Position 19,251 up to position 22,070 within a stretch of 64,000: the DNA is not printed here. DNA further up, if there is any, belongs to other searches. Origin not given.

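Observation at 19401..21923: OpgH-like glucan synthase fused in frame to an FkbM-family methyltransferase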

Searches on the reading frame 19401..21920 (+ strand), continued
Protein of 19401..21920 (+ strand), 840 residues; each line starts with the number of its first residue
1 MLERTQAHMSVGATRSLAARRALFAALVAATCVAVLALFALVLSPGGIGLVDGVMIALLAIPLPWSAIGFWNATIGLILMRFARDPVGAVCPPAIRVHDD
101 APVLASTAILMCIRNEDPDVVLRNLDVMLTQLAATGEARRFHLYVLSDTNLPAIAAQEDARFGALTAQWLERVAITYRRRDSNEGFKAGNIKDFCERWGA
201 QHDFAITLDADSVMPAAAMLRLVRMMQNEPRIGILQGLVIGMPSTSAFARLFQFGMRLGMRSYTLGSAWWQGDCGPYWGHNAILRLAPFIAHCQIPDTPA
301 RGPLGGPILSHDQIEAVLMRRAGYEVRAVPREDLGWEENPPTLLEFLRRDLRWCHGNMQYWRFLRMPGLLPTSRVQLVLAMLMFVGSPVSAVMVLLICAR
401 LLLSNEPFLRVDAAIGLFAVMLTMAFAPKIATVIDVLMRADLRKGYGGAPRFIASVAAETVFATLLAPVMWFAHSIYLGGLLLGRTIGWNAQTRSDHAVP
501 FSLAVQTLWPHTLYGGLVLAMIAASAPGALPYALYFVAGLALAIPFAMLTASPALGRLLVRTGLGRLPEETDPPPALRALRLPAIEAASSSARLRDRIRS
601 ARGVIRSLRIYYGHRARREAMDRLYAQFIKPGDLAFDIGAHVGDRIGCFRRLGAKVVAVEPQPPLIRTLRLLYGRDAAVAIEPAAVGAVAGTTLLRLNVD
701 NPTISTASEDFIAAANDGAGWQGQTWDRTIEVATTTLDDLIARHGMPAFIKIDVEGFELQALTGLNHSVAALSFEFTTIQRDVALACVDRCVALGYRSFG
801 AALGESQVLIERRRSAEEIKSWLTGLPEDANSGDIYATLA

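Call 6: find_homologous_proteins(query=window:19401-21920:+, max_evalue=1e-10)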
Query window:19401-21920:+ (840 aa): 7112 proteins with E <= 1e-10 among 8000 candidates; the best 120 are listed.
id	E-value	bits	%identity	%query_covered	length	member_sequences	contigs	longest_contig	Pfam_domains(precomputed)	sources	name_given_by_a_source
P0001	0.0e+0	1877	100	100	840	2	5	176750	PF13632.13,PF05050.20,PF00535.33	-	-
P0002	0.0e+0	1165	63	98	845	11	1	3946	PF13632.13,PF05050.20,PF00535.33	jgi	-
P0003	0.0e+0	1159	63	100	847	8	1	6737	PF13632.13,PF13506.14,PF05050.20,PF00535.33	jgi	jgi:membrane glycosyltransferase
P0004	0.0e+0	1157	64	100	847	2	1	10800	PF13632.13,PF05050.20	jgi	jgi:membrane glycosyltransferase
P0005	0.0e+0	1155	63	100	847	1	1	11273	PF13632.13,PF05050.20,PF00535.33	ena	-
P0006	0.0e+0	1152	63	100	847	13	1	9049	PF13632.13,PF05050.20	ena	-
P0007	0.0e+0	1151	62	100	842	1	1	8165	PF13632.13,PF05050.20,PF00535.33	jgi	jgi:membrane glycosyltransferase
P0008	0.0e+0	1148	63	100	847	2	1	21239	PF13632.13,PF05050.20,PF00535.33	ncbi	-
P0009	0.0e+0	1147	63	100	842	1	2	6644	PF13632.13,PF05050.20,PF00535.33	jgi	jgi:membrane glycosyltransferase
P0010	0.0e+0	1147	63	100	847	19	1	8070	PF13632.13,PF05050.20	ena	-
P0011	0.0e+0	1146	63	100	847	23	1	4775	PF13632.13,PF05050.20,PF00535.33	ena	-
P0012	0.0e+0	1145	64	94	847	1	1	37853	PF13632.13,PF05050.20,PF00535.33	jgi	jgi:membrane glycosyltransferase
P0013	0.0e+0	1145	62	98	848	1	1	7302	PF13632.13,PF05050.20,PF00535.33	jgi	jgi:membrane glycosyltransferase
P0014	0.0e+0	1144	63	100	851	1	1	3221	PF13632.13,PF05050.20,PF00535.33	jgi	jgi:membrane glycosyltransferase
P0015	0.0e+0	1143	63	100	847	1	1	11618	PF13632.13,PF13506.14,PF05050.20,PF00535.33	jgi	jgi:membrane glycosyltransferase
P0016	0.0e+0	1142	63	100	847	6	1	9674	PF13632.13,PF05050.20,PF00535.33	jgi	jgi:membrane glycosyltransferase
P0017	0.0e+0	1138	62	100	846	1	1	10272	PF13632.13,PF05050.20,PF00535.33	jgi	jgi:membrane glycosyltransferase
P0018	0.0e+0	1135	61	99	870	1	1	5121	PF13632.13,PF05050.20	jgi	jgi:membrane glycosyltransferase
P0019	0.0e+0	1126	62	100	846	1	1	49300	PF13632.13,PF05050.20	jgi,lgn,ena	-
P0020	0.0e+0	1125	61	100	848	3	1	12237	PF13632.13,PF05050.20,PF00535.33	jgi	jgi:membrane glycosyltransferase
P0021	0.0e+0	1122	62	100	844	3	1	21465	PF13632.13,PF05050.20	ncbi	-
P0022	0.0e+0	1117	61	100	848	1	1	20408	PF13632.13,PF05050.20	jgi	jgi:membrane glycosyltransferase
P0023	0.0e+0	1113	61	100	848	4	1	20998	PF13632.13,PF05050.20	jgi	jgi:membrane glycosyltransferase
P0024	0.0e+0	1108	62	100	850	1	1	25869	PF13632.13,PF05050.20,PF00535.33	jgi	jgi:membrane glycosyltransferase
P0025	0.0e+0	1107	61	100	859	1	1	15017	PF13632.13,PF05050.20,PF00535.33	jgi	jgi:membrane glycosyltransferase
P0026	0.0e+0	1107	61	100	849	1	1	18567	PF13632.13,PF05050.20,PF00535.33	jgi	jgi:membrane glycosyltransferase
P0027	0.0e+0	1105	61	100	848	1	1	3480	PF13632.13,PF05050.20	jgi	-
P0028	0.0e+0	1105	61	100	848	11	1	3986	PF13632.13,PF05050.20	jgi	jgi:membrane glycosyltransferase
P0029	0.0e+0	1104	61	100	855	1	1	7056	PF13632.13,PF05050.20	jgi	jgi:membrane glycosyltransferase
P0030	0.0e+0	1104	62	98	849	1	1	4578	PF13632.13,PF05050.20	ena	-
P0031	0.0e+0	1103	61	98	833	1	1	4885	PF13632.13,PF05050.20,PF00535.33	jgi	jgi:membrane glycosyltransferase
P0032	0.0e+0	1099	62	98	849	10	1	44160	PF13632.13,PF05050.20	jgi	jgi:membrane glycosyltransferase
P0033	0.0e+0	1099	60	100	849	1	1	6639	PF13632.13,PF05050.20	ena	-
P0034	0.0e+0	1098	60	100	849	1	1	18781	PF13632.13,PF05050.20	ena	-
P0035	0.0e+0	1098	61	98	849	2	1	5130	PF13632.13,PF05050.20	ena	-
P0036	0.0e+0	1098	62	98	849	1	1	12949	PF13632.13,PF05050.20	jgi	jgi:membrane glycosyltransferase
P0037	0.0e+0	1098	61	100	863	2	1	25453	PF13632.13,PF05050.20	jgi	jgi:membrane glycosyltransferase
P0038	0.0e+0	1097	60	100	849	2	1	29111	PF13632.13,PF05050.20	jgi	jgi:membrane glycosyltransferase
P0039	0.0e+0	1097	61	100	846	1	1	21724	PF13632.13,PF05050.20,PF00535.33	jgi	jgi:membrane glycosyltransferase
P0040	0.0e+0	1097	61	100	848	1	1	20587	PF13632.13,PF05050.20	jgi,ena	-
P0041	0.0e+0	1097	61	98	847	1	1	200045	PF13632.13,PF05050.20,PF00535.33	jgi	jgi:membrane glycosyltransferase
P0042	0.0e+0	1096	60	100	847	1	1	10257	PF13632.13,PF05050.20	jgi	jgi:membrane glycosyltransferase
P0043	0.0e+0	1096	60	100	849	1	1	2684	PF13632.13,PF05050.20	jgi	jgi:membrane glycosyltransferase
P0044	0.0e+0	1095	60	100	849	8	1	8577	PF13632.13,PF05050.20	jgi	jgi:membrane glycosyltransferase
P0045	0.0e+0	1095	61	100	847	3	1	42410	PF13632.13,PF05050.20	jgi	jgi:membrane glycosyltransferase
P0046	0.0e+0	1095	61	100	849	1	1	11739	PF13632.13,PF05050.20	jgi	jgi:membrane glycosyltransferase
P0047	0.0e+0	1094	60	100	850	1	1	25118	PF13632.13,PF05050.20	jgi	jgi:membrane glycosyltransferase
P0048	0.0e+0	1093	60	100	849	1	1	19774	PF13632.13,PF05050.20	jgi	jgi:membrane glycosyltransferase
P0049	0.0e+0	1093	60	100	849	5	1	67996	PF13632.13,PF05050.20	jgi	jgi:membrane glycosyltransferase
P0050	0.0e+0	1093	61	100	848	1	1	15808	PF13632.13,PF05050.20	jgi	jgi:membrane glycosyltransferase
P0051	0.0e+0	1092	60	100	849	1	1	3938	PF13632.13,PF05050.20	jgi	jgi:membrane glycosyltransferase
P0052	0.0e+0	1091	60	100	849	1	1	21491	PF13632.13,PF05050.20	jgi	jgi:membrane glycosyltransferase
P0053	0.0e+0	1091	60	100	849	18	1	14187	PF13632.13,PF05050.20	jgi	jgi:membrane glycosyltransferase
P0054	0.0e+0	1090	59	98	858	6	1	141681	PF13632.13,PF05050.20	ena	-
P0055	0.0e+0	1090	60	100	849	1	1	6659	PF13632.13,PF05050.20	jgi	jgi:membrane glycosyltransferase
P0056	0.0e+0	1088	61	100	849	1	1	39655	PF13632.13,PF05050.20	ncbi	-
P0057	0.0e+0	1088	59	100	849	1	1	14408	PF13632.13,PF05050.20,PF00535.33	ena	-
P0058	0.0e+0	1088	61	98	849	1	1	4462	PF13632.13,PF05050.20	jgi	jgi:membrane glycosyltransferase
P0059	0.0e+0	1087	59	100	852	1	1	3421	PF13632.13,PF05050.20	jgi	jgi:membrane glycosyltransferase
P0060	0.0e+0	1087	60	98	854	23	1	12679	PF13632.13,PF05050.20,PF00535.33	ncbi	-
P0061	0.0e+0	1086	61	98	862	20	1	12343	PF13632.13,PF05050.20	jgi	jgi:membrane glycosyltransferase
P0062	0.0e+0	1086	60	100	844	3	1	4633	PF13632.13,PF05050.20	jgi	jgi:membrane glycosyltransferase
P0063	0.0e+0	1085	60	100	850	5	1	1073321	PF13632.13,PF05050.20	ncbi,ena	-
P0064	0.0e+0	1085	60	100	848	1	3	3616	PF13632.13,PF05050.20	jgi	jgi:membrane glycosyltransferase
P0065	0.0e+0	1084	60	100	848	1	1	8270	PF13632.13,PF05050.20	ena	-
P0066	0.0e+0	1084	60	100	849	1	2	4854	PF13632.13,PF05050.20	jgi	jgi:membrane glycosyltransferase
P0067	0.0e+0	1083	61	100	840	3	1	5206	PF13632.13,PF13641.13,PF05050.20,PF00535.33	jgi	jgi:membrane glycosyltransferase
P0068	0.0e+0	1083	59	99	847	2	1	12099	PF13632.13,PF05050.20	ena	-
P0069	0.0e+0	1082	60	100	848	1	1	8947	PF13632.13,PF05050.20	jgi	jgi:membrane glycosyltransferase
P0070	0.0e+0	1081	60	100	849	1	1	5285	PF13632.13,PF05050.20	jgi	jgi:membrane glycosyltransferase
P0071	0.0e+0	1081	60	100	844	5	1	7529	PF13632.13,PF13506.14,PF05050.20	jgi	-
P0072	0.0e+0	1079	60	98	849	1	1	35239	PF13632.13,PF13506.14,PF05050.20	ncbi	-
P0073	0.0e+0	1077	59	98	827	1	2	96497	PF13632.13,PF05050.20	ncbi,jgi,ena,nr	ncbi:MAG TPA: glucans biosynthesis glucosyltransferase MdoH [Pseudolabrys sp.]|nr:glucans biosynthes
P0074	0.0e+0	1077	58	98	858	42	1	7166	PF13632.13,PF05050.20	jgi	jgi:membrane glycosyltransferase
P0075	0.0e+0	1076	61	98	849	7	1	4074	PF13632.13,PF05050.20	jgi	-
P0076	0.0e+0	1076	59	100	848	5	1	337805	PF13632.13,PF05050.20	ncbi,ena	-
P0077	0.0e+0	1076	59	100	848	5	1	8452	PF13632.13,PF05050.20,PF00535.33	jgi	jgi:membrane glycosyltransferase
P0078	0.0e+0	1074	58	100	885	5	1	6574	PF13632.13,PF05050.20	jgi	jgi:membrane glycosyltransferase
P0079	0.0e+0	1074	62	95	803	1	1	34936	PF13632.13,PF05050.20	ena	-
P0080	0.0e+0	1071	60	100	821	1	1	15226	PF13632.13,PF05050.20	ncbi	-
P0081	0.0e+0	1070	57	98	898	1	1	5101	PF13632.13,PF05050.20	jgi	-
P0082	0.0e+0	1069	60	100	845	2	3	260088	PF13632.13,PF05050.20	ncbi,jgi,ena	jgi:membrane glycosyltransferase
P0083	0.0e+0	1068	58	98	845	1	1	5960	PF13632.13,PF05050.20,PF00535.33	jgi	jgi:membrane glycosyltransferase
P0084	0.0e+0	1065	58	98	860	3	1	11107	PF13632.13,PF05050.20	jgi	jgi:membrane glycosyltransferase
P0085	0.0e+0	1064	61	98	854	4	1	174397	PF13632.13,PF05050.20,PF00535.33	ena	-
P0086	0.0e+0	1058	61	98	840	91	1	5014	PF13632.13,PF05050.20,PF00535.33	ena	-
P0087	0.0e+0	1053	58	100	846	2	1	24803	PF13632.13,PF05050.20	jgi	jgi:membrane glycosyltransferase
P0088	0.0e+0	1049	59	97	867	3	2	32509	PF13632.13,PF05050.20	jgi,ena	-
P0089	0.0e+0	1046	60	98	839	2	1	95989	PF13632.13,PF05050.20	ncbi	-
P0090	0.0e+0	1043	58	100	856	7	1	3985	PF13632.13,PF05050.20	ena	-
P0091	0.0e+0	1042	59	98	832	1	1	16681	PF13632.13,PF05050.20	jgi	jgi:membrane glycosyltransferase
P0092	0.0e+0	1035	58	98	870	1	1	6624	PF13632.13,PF05050.20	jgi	jgi:membrane glycosyltransferase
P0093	0.0e+0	1031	57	98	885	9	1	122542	PF13632.13,PF05050.20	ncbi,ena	-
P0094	0.0e+0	1030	58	70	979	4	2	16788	PF13632.13,PF05050.20,PF00535.33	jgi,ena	-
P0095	0.0e+0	1027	59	98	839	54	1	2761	PF13632.13,PF05050.20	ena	-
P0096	0.0e+0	1025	56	99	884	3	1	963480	PF13632.13,PF05050.20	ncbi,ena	-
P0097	0.0e+0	1024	56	98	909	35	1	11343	PF13632.13,PF05050.20,PF00535.33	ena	-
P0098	0.0e+0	1020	57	97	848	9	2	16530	PF13632.13,PF05050.20,PF00535.33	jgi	jgi:membrane glycosyltransferase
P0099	0.0e+0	1019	59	98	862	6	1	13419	PF13632.13,PF05050.20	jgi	jgi:membrane glycosyltransferase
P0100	0.0e+0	1014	55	99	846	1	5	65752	PF13632.13,PF05050.20,PF00535.33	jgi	jgi:membrane glycosyltransferase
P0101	3.8e-298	1010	56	98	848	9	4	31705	PF13632.13,PF05050.20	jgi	jgi:membrane glycosyltransferase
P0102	2.3e-296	1004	61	88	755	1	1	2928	PF13632.13,PF05050.20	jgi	jgi:membrane glycosyltransferase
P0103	2.9e-296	1003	56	98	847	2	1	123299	PF13632.13,PF05050.20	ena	-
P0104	9.8e-296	1002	55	100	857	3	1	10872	PF13632.13,PF05050.20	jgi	jgi:membrane glycosyltransferase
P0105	5.1e-295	999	55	98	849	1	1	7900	PF13632.13,PF05050.20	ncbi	-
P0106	1.5e-294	998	55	99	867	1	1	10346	PF13632.13,PF05050.20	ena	-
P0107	7.3e-294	995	57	98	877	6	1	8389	PF13632.13,PF05050.20,PF00535.33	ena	-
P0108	3.7e-292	990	61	86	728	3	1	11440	PF13632.13,PF05050.20,PF00535.33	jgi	-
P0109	2.0e-285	967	59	93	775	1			PF13632.13,PF05050.20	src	-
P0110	7.1e-282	956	59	86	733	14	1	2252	PF13632.13,PF05050.20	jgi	jgi:membrane glycosyltransferase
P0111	1.1e-274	932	54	98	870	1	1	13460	PF13632.13,PF13641.13,PF05050.20,PF00535.33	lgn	-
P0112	1.4e-272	925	61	81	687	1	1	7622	PF13632.13,PF05050.20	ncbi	ncbi:MAG TPA: glucans biosynthesis glucosyltransferase MdoH, partial [Xanthobacteraceae bacterium]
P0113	7.4e-272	923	54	98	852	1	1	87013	PF13632.13,PF13641.13,PF05050.20,PF00535.33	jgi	jgi:membrane glycosyltransferase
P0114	1.6e-266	905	56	85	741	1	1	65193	PF13632.13,PF05050.20,PF00535.33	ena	-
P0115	3.5e-266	904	55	57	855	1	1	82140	PF13632.13,PF05050.20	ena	-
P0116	6.5e-266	903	59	81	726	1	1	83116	PF13632.13,PF05050.20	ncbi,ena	-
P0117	4.5e-262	890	65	75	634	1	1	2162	PF13632.13,PF05050.20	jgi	jgi:FkbM family methyltransferase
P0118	1.9e-259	881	60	82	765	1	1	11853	PF13632.13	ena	-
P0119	1.6e-257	875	52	98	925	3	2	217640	PF13632.13,PF13641.13,PF05050.20,PF00535.33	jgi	jgi:membrane glycosyltransferase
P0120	4.4e-256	870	51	98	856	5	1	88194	PF13632.13,PF05050.20,PF00535.33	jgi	jgi:membrane glycosyltransferase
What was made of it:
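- Checked: The exception is P0118 (call 6).
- More than 115 clusters share the architecture (call 6).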

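Call 10: find_encoding_contigs(protein=P0001, flank=10000, max_places=5)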
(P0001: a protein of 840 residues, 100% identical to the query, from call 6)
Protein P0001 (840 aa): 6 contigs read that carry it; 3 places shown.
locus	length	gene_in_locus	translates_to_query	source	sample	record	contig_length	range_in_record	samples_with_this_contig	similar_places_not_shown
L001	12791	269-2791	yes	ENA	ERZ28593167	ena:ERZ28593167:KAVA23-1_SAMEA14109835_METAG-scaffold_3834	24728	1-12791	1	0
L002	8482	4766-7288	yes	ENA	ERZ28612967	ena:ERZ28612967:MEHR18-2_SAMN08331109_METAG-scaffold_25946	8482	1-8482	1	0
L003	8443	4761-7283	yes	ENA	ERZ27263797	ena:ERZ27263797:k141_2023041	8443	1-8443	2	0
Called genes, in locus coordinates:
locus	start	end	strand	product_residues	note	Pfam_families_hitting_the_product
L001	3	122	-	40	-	?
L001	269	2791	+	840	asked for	PF00535:Glycos_transf_2 (weak), PF13632:Glyco_trans_2_3, PF05050:Methyltransf_21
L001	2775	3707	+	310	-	-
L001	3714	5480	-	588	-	PF00664:ABC_membrane, PF00005:ABC_tran, PF02463:SMC_N (weak)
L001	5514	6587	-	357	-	PF08240:ADH_N, PF00107:ADH_zinc_N, PF13602:ADH_zinc_N_2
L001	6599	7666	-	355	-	PF00465:Fe-ADH, PF13685:Fe-ADH_2, PF25137:ADH_Fe_C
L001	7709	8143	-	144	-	PF22594:GTP-eEF1A_C, PF09834:DUF2061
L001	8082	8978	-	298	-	PF01507:PAPS_reduct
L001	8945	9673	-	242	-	PF01507:PAPS_reduct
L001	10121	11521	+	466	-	PF00270:DEAD, PF04851:ResIII (weak), PF00271:Helicase_C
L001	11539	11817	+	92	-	PF01176:eIF-1a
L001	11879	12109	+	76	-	-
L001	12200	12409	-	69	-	PF00313:CSD, PF08206:OB_RNB (weak)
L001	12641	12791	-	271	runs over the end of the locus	PF00248:Aldo_ket_red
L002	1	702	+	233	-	?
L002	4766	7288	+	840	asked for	PF00535:Glycos_transf_2 (weak), PF13632:Glyco_trans_2_3, PF05050:Methyltransf_21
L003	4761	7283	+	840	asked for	PF00535:Glycos_transf_2 (weak), PF13632:Glyco_trans_2_3, PF05050:Methyltransf_21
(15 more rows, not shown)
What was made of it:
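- Checked: The exact 840-aa protein is on 6 contigs, and the three shown come from three different ENA assemblies (call 10).
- Identical protein in three independent assemblies (call 10). The identical protein is present in three independent assemblies (call 10).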
